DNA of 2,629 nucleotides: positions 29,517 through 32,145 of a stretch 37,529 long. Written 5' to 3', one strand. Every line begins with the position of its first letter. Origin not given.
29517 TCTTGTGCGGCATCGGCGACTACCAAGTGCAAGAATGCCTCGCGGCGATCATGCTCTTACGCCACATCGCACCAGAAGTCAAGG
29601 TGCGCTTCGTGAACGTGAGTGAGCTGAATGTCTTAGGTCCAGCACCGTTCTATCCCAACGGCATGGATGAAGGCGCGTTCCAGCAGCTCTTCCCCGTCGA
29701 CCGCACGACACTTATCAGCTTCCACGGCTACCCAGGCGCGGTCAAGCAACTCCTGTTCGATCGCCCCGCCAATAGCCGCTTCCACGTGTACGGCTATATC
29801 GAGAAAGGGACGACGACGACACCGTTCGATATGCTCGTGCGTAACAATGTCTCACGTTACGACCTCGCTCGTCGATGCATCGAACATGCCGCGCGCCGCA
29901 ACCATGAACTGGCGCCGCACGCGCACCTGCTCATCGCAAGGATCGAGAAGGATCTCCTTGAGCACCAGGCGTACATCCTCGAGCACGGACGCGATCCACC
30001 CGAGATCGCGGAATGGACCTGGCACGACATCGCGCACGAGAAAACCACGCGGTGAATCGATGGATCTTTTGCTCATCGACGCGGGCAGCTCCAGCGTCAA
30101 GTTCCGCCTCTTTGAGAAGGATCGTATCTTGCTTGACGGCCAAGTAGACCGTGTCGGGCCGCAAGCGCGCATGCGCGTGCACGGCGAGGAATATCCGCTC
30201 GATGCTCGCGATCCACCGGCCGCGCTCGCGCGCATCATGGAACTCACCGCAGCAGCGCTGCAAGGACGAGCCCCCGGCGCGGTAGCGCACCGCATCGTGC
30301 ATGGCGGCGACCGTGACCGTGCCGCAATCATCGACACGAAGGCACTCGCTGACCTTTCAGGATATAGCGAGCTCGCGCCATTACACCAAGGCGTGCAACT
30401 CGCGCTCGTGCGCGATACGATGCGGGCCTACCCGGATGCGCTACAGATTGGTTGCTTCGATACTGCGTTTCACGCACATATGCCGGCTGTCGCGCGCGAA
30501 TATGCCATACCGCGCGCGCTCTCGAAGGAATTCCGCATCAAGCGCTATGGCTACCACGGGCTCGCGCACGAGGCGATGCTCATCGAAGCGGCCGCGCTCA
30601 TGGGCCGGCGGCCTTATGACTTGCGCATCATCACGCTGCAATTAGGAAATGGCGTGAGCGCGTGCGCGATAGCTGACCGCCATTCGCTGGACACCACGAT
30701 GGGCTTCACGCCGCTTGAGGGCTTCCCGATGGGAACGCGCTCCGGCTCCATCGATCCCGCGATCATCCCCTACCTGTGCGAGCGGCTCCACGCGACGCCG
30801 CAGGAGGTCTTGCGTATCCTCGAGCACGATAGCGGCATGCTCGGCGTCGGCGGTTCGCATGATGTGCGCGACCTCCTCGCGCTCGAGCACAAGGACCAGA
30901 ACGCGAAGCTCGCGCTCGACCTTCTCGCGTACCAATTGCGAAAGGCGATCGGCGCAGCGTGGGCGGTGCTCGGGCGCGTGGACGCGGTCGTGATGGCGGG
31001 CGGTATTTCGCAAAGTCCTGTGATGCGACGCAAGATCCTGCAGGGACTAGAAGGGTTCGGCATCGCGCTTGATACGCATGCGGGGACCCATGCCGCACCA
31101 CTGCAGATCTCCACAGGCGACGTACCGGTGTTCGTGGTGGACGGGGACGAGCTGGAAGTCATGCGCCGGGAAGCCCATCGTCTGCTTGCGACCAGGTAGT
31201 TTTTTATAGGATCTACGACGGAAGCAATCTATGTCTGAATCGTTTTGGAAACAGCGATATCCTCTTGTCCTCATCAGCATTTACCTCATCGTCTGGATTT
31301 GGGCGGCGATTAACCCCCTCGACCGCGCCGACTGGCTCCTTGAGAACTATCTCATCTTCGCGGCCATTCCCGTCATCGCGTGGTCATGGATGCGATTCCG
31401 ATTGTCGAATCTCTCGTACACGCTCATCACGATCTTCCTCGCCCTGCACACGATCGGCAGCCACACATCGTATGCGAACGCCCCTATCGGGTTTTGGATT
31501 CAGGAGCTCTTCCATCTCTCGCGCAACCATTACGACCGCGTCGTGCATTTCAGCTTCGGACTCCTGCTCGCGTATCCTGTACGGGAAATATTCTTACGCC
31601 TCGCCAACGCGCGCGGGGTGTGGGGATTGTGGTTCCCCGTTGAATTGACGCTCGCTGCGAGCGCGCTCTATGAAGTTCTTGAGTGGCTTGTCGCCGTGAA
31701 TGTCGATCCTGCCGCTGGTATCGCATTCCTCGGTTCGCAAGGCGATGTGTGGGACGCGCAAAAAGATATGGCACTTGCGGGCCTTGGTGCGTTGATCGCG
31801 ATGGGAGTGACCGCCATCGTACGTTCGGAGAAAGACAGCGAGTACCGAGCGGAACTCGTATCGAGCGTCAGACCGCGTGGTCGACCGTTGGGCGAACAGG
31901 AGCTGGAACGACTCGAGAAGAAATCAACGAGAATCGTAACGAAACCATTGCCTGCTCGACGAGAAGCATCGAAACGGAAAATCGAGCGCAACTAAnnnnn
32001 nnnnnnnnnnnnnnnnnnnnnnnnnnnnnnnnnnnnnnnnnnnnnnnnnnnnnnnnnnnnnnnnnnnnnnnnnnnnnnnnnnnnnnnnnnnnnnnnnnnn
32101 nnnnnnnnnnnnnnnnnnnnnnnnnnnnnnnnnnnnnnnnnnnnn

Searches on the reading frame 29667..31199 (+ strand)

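Call 15: search_protein_families(library=pfam, proteins=[window:29667-31199:+], max_evalue=0.001)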
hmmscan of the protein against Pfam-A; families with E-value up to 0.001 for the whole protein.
window:29667-31199:+ (510 aa): 1 family
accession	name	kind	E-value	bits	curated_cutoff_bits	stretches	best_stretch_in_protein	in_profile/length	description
PF00871.23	Acetate_kinase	-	1.2e-82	278.1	22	1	134-495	2-386/392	Acetokinase family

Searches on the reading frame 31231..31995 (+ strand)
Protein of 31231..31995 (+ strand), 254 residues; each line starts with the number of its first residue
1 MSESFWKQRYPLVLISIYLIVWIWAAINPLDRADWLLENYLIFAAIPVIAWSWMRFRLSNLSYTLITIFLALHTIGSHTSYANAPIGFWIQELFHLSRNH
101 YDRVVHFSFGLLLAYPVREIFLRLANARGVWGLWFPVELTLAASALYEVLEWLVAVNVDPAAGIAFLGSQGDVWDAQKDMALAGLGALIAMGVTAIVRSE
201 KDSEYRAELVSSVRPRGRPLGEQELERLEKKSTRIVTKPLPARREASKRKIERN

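Call 15: search_protein_families(library=pfam, proteins=[window:31231-31995:+], max_evalue=0.001)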
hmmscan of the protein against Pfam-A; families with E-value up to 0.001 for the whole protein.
window:31231-31995:+ (254 aa): 1 family
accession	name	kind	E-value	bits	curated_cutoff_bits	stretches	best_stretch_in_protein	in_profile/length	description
PF09997.14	DUF2238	-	7e-52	175.4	26.4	1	44-183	2-140/140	Predicted membrane protein (DUF2238)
